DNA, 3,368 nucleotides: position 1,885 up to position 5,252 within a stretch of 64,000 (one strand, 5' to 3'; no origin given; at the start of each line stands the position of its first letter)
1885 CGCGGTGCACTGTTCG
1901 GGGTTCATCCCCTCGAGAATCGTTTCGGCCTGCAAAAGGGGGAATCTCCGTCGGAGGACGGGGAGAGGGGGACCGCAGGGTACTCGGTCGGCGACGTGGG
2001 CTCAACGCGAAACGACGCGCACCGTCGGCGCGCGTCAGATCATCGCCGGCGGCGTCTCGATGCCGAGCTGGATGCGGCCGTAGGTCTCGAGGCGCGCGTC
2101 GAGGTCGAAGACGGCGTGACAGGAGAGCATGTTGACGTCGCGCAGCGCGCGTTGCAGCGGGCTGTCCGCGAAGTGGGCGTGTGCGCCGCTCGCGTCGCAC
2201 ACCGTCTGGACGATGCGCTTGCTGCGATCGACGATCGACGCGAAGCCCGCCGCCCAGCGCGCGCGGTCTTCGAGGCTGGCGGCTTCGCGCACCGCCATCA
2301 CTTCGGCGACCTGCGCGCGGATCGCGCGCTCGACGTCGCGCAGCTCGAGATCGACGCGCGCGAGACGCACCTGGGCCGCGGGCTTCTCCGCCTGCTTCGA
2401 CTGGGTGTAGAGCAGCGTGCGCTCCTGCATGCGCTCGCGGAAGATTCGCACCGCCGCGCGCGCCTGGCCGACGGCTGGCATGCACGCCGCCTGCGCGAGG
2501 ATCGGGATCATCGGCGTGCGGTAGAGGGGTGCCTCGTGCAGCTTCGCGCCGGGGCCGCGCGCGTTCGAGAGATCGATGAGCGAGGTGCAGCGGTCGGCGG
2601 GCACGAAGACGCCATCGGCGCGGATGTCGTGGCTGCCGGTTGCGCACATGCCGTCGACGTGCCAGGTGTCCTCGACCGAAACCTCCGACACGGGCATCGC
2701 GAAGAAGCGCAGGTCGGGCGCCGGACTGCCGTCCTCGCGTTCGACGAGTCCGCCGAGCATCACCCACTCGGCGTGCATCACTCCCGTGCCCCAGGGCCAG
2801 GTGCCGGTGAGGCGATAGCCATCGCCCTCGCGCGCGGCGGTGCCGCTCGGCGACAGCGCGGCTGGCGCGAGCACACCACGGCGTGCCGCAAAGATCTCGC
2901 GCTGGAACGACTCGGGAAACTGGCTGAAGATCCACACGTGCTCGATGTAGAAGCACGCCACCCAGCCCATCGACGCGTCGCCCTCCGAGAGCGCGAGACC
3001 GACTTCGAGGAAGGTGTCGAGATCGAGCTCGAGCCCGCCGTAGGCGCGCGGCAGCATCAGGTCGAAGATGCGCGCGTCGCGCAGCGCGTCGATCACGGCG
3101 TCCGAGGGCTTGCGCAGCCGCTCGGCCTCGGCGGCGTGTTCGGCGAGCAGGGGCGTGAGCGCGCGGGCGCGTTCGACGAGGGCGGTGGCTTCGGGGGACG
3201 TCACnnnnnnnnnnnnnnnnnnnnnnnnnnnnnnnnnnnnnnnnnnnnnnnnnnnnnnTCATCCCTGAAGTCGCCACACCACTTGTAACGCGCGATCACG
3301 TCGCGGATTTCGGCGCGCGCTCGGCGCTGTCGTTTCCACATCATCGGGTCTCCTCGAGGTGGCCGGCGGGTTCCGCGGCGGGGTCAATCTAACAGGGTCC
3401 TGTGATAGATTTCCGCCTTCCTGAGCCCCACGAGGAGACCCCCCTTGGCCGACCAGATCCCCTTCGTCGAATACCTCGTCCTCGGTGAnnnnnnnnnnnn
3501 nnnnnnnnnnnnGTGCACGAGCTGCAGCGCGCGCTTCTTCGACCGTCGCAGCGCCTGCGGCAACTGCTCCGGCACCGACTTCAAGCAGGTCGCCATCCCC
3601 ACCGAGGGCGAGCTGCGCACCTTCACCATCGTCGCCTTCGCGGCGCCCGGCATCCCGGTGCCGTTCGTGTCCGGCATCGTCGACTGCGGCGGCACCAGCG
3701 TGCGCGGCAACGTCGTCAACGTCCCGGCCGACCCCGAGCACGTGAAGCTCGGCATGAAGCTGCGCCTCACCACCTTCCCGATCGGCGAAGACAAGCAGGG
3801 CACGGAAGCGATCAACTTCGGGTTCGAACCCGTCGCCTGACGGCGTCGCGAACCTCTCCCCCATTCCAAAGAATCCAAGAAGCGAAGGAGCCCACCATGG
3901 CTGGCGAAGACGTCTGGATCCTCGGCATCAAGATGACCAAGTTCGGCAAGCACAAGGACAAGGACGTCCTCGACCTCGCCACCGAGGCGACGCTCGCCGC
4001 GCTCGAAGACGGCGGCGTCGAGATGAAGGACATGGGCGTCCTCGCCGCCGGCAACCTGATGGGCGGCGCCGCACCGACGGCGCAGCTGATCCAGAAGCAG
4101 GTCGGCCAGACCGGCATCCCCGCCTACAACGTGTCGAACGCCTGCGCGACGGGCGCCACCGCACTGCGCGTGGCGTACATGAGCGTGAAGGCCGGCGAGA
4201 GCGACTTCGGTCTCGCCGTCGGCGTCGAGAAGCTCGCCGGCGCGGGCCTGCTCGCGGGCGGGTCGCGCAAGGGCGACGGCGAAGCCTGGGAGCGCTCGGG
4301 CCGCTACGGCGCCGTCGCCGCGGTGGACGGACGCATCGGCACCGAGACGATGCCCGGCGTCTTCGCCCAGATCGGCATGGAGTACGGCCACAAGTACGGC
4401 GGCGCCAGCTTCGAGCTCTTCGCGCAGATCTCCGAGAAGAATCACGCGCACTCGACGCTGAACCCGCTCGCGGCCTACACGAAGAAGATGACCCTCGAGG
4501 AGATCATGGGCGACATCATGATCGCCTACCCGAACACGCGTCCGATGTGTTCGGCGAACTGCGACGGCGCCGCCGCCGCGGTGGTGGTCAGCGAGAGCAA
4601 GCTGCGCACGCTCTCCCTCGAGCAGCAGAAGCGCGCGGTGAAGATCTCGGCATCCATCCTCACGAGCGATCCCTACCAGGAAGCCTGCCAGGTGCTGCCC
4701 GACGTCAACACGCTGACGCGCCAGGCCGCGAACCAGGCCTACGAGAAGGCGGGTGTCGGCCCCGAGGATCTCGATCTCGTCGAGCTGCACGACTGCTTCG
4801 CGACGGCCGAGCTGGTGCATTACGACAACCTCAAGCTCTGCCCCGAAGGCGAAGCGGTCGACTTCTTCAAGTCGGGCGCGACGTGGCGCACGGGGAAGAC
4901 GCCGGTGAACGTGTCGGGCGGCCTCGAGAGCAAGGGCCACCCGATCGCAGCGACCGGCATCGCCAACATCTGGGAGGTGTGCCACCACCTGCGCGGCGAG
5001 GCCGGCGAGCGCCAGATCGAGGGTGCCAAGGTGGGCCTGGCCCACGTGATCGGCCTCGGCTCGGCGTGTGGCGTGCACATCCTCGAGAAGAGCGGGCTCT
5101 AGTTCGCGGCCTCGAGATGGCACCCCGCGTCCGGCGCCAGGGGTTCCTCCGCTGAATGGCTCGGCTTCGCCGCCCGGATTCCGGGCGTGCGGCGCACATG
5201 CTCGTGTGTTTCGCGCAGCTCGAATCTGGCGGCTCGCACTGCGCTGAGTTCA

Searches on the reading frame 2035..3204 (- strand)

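Call 68: search_protein_families(library=pfam, proteins=[window:2035-3204:-], max_evalue=0.001)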
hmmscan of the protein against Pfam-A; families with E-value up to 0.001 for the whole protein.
window:2035-3204:- (389 aa): 1 family
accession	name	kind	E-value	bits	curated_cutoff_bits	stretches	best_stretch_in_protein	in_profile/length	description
PF08028.16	Acyl-CoA_dh_2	-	5.2e-21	75.8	22.7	1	240-367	3-133/134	Acyl-CoA dehydrogenase, C-terminal domain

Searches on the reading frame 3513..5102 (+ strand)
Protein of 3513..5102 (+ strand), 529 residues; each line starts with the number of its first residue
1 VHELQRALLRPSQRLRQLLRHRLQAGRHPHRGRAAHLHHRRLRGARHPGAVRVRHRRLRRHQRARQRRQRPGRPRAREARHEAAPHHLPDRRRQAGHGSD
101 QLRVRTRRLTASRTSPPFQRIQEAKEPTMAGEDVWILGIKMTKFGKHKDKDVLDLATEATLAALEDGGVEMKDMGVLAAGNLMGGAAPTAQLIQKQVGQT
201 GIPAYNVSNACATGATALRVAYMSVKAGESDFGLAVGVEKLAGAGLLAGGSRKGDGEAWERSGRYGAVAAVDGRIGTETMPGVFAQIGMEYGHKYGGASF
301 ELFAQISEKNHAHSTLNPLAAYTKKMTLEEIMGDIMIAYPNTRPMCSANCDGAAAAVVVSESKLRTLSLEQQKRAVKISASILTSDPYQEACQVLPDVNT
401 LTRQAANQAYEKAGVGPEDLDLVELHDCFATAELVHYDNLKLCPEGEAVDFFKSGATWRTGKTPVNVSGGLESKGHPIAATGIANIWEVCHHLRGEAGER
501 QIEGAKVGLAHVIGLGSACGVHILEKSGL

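Call 68: search_protein_families(library=pfam, proteins=[window:3513-5102:+], max_evalue=0.001)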
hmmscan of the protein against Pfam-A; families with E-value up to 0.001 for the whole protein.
window:3513-5102:+ (529 aa): 5 families
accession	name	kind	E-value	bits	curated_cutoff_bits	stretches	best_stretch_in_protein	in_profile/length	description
PF22691.2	Thiolase_C_1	-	3.4e-37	127.8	28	1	400-525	18-143/144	Thiolase C-terminal domain-like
PF00108.29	Thiolase_N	-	1.2e-12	48.2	26.4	1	134-242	1-116/260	Thiolase, N-terminal domain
PF02803.24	Thiolase_C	-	1.2e-09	38.2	27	1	404-503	26-107/123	Thiolase, C-terminal domain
PF00109.32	ketoacyl-synt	-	4.2e-05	23.7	20.8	1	201-254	165-217/252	Beta-ketoacyl synthase, N-terminal domain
PF07451.17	SpoVAD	-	0.00032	20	22.1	1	155-235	54-130/329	Stage V sporulation protein AD (SpoVAD)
